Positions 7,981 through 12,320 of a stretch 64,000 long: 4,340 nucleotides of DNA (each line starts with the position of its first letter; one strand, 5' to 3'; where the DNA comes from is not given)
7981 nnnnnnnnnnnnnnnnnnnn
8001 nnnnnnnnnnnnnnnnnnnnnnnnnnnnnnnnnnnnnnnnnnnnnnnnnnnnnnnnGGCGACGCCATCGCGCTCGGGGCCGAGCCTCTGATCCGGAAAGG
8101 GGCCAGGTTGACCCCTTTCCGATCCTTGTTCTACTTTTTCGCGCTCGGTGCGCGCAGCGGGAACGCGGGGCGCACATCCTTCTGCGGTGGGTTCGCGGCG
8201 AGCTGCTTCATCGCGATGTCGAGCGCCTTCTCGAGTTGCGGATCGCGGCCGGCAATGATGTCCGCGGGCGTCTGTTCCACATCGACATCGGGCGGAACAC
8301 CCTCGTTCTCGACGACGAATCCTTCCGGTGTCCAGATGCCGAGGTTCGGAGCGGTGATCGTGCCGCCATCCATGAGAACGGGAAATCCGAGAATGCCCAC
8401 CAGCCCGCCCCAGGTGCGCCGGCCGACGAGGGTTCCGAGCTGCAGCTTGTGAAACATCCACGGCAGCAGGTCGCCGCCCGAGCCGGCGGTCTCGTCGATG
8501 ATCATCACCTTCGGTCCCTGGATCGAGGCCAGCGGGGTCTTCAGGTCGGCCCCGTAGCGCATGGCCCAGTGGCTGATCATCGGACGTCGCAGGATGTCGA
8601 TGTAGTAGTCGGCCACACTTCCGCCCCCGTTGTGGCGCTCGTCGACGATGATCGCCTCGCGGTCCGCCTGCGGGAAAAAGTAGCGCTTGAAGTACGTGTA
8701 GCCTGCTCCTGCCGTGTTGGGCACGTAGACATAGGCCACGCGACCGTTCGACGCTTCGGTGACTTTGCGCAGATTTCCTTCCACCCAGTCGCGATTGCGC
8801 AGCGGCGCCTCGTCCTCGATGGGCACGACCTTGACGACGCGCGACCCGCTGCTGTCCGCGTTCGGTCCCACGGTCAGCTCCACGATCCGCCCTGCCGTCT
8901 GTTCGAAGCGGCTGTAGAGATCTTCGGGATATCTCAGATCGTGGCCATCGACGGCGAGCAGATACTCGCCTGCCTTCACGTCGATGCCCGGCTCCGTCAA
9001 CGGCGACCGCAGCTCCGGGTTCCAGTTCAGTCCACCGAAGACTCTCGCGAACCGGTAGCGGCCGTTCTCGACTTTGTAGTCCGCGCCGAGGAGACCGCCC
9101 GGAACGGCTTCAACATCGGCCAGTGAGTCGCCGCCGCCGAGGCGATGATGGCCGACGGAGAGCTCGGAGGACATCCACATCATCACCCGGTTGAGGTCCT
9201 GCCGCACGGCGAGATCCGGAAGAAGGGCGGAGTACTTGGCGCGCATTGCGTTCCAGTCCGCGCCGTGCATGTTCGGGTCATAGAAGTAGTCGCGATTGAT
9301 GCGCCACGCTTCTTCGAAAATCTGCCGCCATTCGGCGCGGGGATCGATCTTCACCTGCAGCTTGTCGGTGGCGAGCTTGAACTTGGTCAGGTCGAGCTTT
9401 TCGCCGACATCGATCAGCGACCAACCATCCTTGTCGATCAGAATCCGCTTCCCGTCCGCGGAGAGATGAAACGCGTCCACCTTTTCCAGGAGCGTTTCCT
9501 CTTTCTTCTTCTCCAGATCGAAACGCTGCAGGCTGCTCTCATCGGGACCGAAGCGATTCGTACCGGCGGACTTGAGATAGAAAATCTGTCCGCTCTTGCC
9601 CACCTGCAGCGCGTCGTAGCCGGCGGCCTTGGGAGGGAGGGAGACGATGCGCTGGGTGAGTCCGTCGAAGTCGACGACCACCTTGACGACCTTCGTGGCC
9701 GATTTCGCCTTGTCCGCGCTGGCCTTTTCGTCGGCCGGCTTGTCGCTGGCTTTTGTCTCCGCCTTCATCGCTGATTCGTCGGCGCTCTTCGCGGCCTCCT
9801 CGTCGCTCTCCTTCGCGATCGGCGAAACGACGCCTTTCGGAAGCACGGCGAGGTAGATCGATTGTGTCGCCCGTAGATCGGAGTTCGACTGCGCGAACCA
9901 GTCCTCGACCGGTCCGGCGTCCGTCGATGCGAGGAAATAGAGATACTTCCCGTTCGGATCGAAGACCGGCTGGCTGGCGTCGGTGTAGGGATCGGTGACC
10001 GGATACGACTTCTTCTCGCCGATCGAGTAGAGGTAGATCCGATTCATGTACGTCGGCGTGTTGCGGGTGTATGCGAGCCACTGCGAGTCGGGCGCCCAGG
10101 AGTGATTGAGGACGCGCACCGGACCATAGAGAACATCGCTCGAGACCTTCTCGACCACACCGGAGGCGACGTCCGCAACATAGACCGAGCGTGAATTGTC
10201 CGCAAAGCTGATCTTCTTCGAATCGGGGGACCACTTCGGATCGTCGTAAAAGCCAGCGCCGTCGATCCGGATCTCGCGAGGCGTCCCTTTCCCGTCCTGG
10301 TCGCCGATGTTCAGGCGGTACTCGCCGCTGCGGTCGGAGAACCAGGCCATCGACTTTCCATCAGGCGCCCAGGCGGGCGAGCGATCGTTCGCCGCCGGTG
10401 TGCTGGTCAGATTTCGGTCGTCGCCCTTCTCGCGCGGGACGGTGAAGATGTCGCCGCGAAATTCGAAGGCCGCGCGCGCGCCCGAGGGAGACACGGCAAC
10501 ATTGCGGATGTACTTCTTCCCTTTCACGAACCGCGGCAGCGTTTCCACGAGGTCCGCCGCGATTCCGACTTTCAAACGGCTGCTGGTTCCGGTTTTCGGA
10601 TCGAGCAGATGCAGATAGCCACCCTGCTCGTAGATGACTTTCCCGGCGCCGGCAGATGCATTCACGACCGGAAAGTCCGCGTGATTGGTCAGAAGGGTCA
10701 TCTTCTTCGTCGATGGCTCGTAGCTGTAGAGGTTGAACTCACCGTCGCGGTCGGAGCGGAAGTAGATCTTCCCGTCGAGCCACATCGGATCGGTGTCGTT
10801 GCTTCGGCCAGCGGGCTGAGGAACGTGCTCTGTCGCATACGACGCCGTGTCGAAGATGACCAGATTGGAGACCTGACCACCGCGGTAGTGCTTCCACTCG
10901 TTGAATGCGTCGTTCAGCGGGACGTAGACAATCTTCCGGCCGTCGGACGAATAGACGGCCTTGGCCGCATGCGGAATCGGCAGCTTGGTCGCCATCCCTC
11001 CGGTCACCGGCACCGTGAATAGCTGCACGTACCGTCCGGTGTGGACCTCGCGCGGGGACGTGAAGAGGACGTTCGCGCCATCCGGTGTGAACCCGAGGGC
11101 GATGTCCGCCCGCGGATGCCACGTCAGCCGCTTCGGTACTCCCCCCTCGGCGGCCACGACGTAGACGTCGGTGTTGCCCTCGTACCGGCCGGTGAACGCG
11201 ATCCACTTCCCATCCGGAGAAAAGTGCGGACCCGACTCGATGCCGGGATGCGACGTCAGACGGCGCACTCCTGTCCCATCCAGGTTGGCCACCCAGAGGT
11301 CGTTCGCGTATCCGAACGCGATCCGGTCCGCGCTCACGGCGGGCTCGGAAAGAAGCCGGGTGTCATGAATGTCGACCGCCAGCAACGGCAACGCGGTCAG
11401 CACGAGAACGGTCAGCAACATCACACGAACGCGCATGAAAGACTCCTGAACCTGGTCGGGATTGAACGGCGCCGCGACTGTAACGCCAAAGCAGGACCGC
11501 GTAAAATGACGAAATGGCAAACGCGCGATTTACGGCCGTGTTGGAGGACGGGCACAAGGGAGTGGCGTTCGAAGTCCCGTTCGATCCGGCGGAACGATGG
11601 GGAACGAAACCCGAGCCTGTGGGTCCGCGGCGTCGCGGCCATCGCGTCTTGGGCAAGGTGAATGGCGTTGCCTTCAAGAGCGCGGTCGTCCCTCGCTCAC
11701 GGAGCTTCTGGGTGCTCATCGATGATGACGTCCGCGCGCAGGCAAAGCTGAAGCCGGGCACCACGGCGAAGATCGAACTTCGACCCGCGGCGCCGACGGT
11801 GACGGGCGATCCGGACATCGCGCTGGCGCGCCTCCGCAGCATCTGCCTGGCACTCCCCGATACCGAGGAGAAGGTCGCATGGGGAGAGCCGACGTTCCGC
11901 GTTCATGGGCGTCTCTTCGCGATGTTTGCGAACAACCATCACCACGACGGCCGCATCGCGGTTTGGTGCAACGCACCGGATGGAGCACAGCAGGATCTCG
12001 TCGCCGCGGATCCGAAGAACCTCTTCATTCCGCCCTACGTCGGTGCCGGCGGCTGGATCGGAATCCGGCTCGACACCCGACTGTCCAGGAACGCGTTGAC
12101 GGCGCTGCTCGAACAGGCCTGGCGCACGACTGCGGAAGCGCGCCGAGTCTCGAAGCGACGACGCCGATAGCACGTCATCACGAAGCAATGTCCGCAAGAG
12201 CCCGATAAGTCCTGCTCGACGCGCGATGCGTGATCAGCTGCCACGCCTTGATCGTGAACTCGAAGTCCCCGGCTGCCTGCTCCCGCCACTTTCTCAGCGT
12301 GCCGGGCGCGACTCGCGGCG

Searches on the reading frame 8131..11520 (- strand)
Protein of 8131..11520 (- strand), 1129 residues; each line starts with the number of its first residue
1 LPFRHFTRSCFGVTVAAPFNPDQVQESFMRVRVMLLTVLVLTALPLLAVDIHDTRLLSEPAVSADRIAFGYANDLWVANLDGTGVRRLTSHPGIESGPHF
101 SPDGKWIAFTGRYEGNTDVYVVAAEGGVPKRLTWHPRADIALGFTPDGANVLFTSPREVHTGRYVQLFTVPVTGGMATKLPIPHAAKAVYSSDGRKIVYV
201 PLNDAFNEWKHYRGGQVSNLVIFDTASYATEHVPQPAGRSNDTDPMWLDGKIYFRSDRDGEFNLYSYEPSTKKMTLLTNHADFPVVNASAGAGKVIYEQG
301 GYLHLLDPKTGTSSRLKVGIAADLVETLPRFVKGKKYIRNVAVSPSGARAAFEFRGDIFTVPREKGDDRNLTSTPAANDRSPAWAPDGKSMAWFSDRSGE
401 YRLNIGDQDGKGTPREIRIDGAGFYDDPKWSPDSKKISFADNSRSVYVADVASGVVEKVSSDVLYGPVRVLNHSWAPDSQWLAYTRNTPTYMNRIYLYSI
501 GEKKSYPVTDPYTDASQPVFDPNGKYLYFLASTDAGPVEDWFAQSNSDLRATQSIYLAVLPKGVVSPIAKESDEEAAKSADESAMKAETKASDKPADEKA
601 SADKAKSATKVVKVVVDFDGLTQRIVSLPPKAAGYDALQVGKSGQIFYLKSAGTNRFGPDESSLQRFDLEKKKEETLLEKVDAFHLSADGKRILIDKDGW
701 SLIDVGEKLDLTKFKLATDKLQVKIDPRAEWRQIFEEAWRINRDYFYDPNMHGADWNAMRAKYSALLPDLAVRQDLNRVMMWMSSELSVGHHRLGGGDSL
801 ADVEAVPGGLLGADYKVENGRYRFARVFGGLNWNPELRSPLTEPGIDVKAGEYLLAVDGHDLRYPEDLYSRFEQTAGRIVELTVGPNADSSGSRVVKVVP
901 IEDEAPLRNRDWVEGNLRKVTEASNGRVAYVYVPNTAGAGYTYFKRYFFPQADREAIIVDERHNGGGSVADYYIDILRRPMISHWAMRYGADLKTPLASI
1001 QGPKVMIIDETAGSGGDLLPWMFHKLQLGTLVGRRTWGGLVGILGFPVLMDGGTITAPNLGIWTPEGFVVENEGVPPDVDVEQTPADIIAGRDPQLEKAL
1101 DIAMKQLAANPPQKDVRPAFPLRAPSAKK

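Call 47: search_protein_families(library=pfam, proteins=[window:8131-11520:-], max_evalue=0.0001)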
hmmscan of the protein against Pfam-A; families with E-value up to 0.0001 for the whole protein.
window:8131-11520:- (1129 aa): 5 families
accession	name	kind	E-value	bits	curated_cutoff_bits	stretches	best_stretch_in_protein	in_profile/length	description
PF07676.18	PD40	-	6.3e-34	115.6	20.9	2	85-121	1-38/38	WD40-like Beta Propeller Repeat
PF14685.13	PDZ_Tricorn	-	1.8e-21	76.3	25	1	809-896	1-86/88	Tricorn protease PDZ domain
PF14684.11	Tricorn_C1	-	3.4e-21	75.4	24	1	727-783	1-57/59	Tricorn protease C1 domain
PF03572.23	Peptidase_S41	-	1.2e-14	54.7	24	1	928-1081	2-165/165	Peptidase family S41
PF00930.27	DPPIV_N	-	5.3e-11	42.3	22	0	422-511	42-145/354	Dipeptidyl peptidase IV (DPP IV) N-terminal region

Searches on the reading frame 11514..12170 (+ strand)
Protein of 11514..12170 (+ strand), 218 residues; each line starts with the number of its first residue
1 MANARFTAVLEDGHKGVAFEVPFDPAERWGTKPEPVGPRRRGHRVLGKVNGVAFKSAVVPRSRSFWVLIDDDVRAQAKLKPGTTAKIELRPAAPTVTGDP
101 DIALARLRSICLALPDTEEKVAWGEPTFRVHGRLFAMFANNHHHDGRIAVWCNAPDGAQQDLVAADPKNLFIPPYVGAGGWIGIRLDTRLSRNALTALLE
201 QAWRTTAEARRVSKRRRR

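Call 47: search_protein_families(library=pfam, proteins=[window:11514-12170:+], max_evalue=0.0001)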
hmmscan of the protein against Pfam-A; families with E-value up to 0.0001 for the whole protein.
window:11514-12170:+ (218 aa): 3 families
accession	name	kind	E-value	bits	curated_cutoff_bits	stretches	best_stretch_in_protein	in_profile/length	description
PF04237.18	YjbR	-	1.9e-14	54.5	30.1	1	112-204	1-87/88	YjbR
PF08922.17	DUF1905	-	2.7e-10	40.7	24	1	6-89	1-81/81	Domain of unknown function (DUF1905)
PF08818.16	DUF1801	-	1.5e-06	28.9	27.2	1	104-202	5-84/85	Domain of unknown function (DU1801)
